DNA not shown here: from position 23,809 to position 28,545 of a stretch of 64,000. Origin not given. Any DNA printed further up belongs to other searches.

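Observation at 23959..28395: A 1478-aa, five-to-six-module glycosyltransferase is encoded head-to-head with the flagellin gene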

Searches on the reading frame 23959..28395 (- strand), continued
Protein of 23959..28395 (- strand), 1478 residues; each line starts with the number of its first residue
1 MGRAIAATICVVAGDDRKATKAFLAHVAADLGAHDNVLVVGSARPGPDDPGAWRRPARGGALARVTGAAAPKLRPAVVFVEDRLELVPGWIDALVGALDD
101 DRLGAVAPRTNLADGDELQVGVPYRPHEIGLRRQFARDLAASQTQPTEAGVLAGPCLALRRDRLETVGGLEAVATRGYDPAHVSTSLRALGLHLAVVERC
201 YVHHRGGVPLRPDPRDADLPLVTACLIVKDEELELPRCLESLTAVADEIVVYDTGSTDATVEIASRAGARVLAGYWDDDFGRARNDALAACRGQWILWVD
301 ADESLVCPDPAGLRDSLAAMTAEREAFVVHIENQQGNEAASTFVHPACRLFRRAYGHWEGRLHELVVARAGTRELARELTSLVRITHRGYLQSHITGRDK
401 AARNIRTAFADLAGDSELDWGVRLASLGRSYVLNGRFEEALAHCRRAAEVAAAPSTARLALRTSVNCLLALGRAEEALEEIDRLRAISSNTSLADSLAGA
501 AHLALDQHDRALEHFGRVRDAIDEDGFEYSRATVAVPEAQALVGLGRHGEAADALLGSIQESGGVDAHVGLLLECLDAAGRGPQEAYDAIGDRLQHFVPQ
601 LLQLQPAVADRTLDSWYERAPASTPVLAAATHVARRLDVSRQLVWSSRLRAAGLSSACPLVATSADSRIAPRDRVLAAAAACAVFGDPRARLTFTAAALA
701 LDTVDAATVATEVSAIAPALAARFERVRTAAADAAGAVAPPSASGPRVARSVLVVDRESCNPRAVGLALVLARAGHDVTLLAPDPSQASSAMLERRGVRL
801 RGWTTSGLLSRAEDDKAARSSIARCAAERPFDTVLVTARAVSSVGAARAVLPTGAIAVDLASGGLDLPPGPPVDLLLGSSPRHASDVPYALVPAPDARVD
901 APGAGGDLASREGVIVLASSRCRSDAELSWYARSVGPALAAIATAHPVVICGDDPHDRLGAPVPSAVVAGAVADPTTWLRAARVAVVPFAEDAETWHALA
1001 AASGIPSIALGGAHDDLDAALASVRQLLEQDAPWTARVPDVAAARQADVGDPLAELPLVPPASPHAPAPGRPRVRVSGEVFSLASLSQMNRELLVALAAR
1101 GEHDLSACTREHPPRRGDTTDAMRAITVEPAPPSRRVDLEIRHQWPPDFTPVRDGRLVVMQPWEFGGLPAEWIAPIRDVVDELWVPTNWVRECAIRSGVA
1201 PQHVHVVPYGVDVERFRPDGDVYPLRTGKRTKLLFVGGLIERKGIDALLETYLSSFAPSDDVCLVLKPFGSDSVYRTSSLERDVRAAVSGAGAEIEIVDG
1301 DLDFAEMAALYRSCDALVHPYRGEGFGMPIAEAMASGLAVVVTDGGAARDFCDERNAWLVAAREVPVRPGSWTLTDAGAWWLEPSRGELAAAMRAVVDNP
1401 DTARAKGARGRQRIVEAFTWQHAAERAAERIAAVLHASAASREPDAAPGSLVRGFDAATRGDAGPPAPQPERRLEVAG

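Call 17: find_encoding_contigs(protein=P0003, flank=10000, max_places=2)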
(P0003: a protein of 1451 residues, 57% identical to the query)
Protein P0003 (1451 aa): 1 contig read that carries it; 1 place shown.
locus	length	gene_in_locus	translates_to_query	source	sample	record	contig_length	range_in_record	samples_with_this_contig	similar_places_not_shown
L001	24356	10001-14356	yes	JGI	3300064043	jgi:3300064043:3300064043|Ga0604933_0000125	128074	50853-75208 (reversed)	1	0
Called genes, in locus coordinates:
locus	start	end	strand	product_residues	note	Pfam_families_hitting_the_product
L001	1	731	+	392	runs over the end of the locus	PF01312:Bac_export_2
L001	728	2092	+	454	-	PF05175:MTS, PF06325:PrmA (weak)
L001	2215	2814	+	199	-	PF13489:Methyltransf_23, PF01209:Ubie_methyltran, PF13847:Methyltransf_31, PF08241:Methyltransf_11, PF08242:Methyltransf_12, PF13649:Methyltransf_25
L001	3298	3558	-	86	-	PF08843:AbiEii (weak)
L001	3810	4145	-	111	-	-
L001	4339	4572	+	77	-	-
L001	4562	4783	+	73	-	-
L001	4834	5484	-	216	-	PF08241:Methyltransf_11, PF13649:Methyltransf_25 (weak)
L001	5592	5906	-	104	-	-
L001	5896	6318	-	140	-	PF02561:FliS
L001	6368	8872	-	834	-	PF02465:FliD_N, PF07195:FliD_C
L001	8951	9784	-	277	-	PF00669:Flagellin_N, PF00700:Flagellin_C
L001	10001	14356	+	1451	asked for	PF00535:Glycos_transf_2, PF13428:TPR_14 (faint), PF13424:TPR_12 (faint), PF13439:Glyco_transf_4 (faint), PF00534:Glycos_transf_1, PF20706:GT4-conflict, PF13692:Glyco_trans_1_4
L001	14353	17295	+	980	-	PF20706:GT4-conflict (weak), PF13692:Glyco_trans_1_4, PF00534:Glycos_transf_1, PF13524:Glyco_trans_1_2, PF13641:Glyco_tranf_2_3, PF00535:Glycos_transf_2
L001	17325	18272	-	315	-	PF00535:Glycos_transf_2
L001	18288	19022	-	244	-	PF08889:WbqC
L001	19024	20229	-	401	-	PF01041:DegT_DnrJ_EryC1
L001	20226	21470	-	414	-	PF00155:Aminotran_1_2 (weak), PF01041:DegT_DnrJ_EryC1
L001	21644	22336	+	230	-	PF13649:Methyltransf_25, PF13847:Methyltransf_31 (weak), PF08241:Methyltransf_11 (weak), PF08242:Methyltransf_12 (weak)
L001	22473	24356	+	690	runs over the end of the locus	PF00771:FHIPEP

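Call 18: find_encoding_contigs(protein=P0009, flank=10000, max_places=2)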
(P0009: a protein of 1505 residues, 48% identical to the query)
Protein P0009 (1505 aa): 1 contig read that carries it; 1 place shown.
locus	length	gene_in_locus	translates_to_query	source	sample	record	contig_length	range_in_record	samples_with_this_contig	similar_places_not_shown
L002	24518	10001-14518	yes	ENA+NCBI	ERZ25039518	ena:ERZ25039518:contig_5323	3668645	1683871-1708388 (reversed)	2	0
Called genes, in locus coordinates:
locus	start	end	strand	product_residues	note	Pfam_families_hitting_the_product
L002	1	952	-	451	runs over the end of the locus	PF00006:ATP-synt_ab, PF18269:T3SS_ATPase_C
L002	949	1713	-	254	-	PF02108:FliH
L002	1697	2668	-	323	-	PF14842:FliG_N, PF14841:FliG_M, PF14842:FliG_N (weak), PF01706:FliG_C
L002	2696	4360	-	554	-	PF01514:YscJ_FliF, PF08345:YscJ_FliF_C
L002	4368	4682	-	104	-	-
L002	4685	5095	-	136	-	-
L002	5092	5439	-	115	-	PF00460:Flg_bb_rod (faint)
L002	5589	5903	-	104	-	-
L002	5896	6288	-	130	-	PF02561:FliS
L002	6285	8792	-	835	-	PF02465:FliD_N, PF07195:FliD_C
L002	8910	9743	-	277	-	PF00669:Flagellin_N, PF00700:Flagellin_C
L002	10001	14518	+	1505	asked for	PF00535:Glycos_transf_2, PF13439:Glyco_transf_4 (faint), PF20706:GT4-conflict, PF00534:Glycos_transf_1, PF13692:Glyco_trans_1_4, PF13524:Glyco_trans_1_2 (weak)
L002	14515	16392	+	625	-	PF00535:Glycos_transf_2, PF20706:GT4-conflict, PF13692:Glyco_trans_1_4, PF00534:Glycos_transf_1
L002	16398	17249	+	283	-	PF13489:Methyltransf_23, PF07021:MetW (weak), PF13847:Methyltransf_31, PF08241:Methyltransf_11, PF08242:Methyltransf_12, PF13649:Methyltransf_25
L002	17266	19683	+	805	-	PF13439:Glyco_transf_4, PF13579:Glyco_trans_4_4, PF20706:GT4-conflict, PF13641:Glyco_tranf_2_3 (faint), PF00534:Glycos_transf_1, PF13524:Glyco_trans_1_2 (weak), PF13692:Glyco_trans_1_4, PF00535:Glycos_transf_2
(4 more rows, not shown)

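Call 19: find_encoding_contigs(protein=P0024, flank=10000, max_places=1)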
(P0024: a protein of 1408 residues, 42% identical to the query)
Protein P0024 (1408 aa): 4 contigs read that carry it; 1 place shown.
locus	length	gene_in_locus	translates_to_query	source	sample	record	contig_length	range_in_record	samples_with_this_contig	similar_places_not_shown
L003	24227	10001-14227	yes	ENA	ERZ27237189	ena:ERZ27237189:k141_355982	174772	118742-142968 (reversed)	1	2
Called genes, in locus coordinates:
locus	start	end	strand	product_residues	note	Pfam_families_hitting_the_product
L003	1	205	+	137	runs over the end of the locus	PF01052:FliMN_C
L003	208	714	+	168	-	PF04347:FliO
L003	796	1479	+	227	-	PF00813:FliP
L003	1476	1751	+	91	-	PF01313:Bac_export_3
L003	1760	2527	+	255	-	PF01311:Bac_export_1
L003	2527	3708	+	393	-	PF01312:Bac_export_2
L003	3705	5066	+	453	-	PF05175:MTS, PF13649:Methyltransf_25 (faint)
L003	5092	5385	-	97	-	-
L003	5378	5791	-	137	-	PF02561:FliS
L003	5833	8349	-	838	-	PF02465:FliD_N, PF07195:FliD_C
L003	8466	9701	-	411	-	PF00669:Flagellin_N, PF00700:Flagellin_C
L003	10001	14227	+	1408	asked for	PF00535:Glycos_transf_2, PF13439:Glyco_transf_4 (faint), PF00534:Glycos_transf_1, PF13692:Glyco_trans_1_4, PF20706:GT4-conflict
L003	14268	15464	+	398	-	PF13692:Glyco_trans_1_4, PF13524:Glyco_trans_1_2 (weak), PF00534:Glycos_transf_1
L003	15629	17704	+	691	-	PF00771:FHIPEP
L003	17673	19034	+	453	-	-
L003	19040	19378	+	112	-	-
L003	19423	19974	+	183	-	PF02599:CsrA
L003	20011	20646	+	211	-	PF03352:Adenine_glyco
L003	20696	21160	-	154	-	PF02623:FliW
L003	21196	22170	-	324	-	PF00669:Flagellin_N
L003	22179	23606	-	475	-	PF22638:FlgK_D1, PF06429:Flg_bbr_C (weak)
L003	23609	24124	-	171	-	PF05130:FlgN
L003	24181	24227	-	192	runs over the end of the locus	PF03748:FliL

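Call 20: find_encoding_contigs(protein=P0041, flank=10000, max_places=1)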
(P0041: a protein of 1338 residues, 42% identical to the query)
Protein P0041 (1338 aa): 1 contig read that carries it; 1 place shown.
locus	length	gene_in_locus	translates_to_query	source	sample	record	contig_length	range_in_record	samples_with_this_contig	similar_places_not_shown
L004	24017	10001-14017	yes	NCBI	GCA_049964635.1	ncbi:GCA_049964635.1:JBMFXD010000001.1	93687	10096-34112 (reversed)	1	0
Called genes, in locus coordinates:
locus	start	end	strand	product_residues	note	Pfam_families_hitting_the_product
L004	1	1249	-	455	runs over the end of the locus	PF00006:ATP-synt_ab, PF18269:T3SS_ATPase_C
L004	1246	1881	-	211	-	PF02108:FliH (weak)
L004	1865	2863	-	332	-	PF03448:MgtE_N (faint), PF14842:FliG_N, PF14841:FliG_M, PF01706:FliG_C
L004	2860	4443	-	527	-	PF01514:YscJ_FliF, PF08345:YscJ_FliF_C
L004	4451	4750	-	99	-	-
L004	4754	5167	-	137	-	PF06429:Flg_bbr_C (faint)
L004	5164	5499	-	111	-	-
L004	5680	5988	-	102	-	-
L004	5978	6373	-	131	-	PF02561:FliS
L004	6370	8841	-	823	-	PF02465:FliD_N, PF07195:FliD_C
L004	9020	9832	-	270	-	PF00669:Flagellin_N, PF00700:Flagellin_C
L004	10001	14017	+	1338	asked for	PF00535:Glycos_transf_2, PF00534:Glycos_transf_1, PF13692:Glyco_trans_1_4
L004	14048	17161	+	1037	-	PF13692:Glyco_trans_1_4, PF00534:Glycos_transf_1, PF13524:Glyco_trans_1_2, PF20706:GT4-conflict, PF00534:Glycos_transf_1, PF13692:Glyco_trans_1_4, PF07021:MetW, PF13489:Methyltransf_23, +6 more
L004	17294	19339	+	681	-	PF00771:FHIPEP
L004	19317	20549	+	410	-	-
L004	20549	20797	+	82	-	-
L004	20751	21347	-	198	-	PF02599:CsrA (weak)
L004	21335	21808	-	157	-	PF02623:FliW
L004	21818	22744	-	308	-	PF00669:Flagellin_N, PF00700:Flagellin_C (weak)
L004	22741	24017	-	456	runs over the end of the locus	PF22638:FlgK_D1, PF06429:Flg_bbr_C (weak)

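Call 21: find_encoding_contigs(protein=P0020, flank=10000, max_places=1)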
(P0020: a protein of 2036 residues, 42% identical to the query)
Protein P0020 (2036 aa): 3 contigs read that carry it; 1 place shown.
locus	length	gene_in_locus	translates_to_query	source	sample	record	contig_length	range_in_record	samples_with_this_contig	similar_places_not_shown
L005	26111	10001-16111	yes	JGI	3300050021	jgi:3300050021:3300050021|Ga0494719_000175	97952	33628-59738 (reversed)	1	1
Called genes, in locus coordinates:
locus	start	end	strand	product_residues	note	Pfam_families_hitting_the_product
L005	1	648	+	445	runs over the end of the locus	PF00460:Flg_bb_rod (weak), PF22692:LlgE_F_G_D1, PF07559:FlgE_D2, PF06429:Flg_bbr_C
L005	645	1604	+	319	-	PF02154:FliM, PF01052:FliMN_C (weak)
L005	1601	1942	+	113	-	PF01052:FliMN_C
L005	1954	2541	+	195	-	PF04347:FliO (weak)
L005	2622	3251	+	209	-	PF00813:FliP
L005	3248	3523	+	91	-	PF01313:Bac_export_3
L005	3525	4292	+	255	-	PF01311:Bac_export_1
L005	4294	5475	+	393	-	PF01312:Bac_export_2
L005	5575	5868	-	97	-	-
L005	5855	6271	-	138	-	PF02561:FliS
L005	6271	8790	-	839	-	PF02465:FliD_N, PF07195:FliD_C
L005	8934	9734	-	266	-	-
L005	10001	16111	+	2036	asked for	PF00535:Glycos_transf_2, PF20706:GT4-conflict, PF00534:Glycos_transf_1, PF13692:Glyco_trans_1_4, PF13524:Glyco_trans_1_2 (weak), PF20706:GT4-conflict (weak), PF00534:Glycos_transf_1, PF13692:Glyco_trans_1_4, +1 more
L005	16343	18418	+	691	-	PF00771:FHIPEP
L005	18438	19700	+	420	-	-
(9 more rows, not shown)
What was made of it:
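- The gene always sits inside flagellar clusters, between fliC and flhA (calls 17-21).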

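Call 24: search_solved_structures(query=window:23959-28395:-, max_evalue=0.01, show_alignments=2)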
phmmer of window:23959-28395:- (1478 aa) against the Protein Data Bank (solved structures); distinct sequences matched with E-value up to 0.01: 10.
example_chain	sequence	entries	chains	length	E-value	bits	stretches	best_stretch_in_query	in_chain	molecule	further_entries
22ao_A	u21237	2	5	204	1.4e-27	99.2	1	215-415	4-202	GmaR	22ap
7msk_A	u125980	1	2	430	6.8e-11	43.9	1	217-406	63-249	Glyco_trans_2-like domain-containing protein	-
7msp_A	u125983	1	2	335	1.9e-10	42.5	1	216-445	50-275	SPbeta prophage-derived glycosyltransferase SunS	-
7msn_A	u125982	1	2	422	3.5e-10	41.6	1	216-445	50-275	SPbeta prophage-derived glycosyltransferase SunS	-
7qsg_A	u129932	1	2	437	4.4e-09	37.9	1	1192-1427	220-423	D-inositol 3-phosphate glycosyltransferase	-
6tvp_A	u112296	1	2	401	4.1e-08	34.7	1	1170-1429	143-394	Alpha-maltose-1-phosphate synthase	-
5i45_A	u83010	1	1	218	1.7e-06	29.4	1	1273-1363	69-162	Glycosyl transferases group 1 family protein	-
6kih_A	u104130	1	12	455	8.3e-06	27.1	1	1195-1438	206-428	Tll1590 protein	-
3c4q_A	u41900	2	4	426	0.00061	20.9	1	1198-1346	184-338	Predicted glycosyltransferases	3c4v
2f9f_A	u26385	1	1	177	0.0047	18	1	1300-1362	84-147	first mannosyl transferase (wbaZ-1)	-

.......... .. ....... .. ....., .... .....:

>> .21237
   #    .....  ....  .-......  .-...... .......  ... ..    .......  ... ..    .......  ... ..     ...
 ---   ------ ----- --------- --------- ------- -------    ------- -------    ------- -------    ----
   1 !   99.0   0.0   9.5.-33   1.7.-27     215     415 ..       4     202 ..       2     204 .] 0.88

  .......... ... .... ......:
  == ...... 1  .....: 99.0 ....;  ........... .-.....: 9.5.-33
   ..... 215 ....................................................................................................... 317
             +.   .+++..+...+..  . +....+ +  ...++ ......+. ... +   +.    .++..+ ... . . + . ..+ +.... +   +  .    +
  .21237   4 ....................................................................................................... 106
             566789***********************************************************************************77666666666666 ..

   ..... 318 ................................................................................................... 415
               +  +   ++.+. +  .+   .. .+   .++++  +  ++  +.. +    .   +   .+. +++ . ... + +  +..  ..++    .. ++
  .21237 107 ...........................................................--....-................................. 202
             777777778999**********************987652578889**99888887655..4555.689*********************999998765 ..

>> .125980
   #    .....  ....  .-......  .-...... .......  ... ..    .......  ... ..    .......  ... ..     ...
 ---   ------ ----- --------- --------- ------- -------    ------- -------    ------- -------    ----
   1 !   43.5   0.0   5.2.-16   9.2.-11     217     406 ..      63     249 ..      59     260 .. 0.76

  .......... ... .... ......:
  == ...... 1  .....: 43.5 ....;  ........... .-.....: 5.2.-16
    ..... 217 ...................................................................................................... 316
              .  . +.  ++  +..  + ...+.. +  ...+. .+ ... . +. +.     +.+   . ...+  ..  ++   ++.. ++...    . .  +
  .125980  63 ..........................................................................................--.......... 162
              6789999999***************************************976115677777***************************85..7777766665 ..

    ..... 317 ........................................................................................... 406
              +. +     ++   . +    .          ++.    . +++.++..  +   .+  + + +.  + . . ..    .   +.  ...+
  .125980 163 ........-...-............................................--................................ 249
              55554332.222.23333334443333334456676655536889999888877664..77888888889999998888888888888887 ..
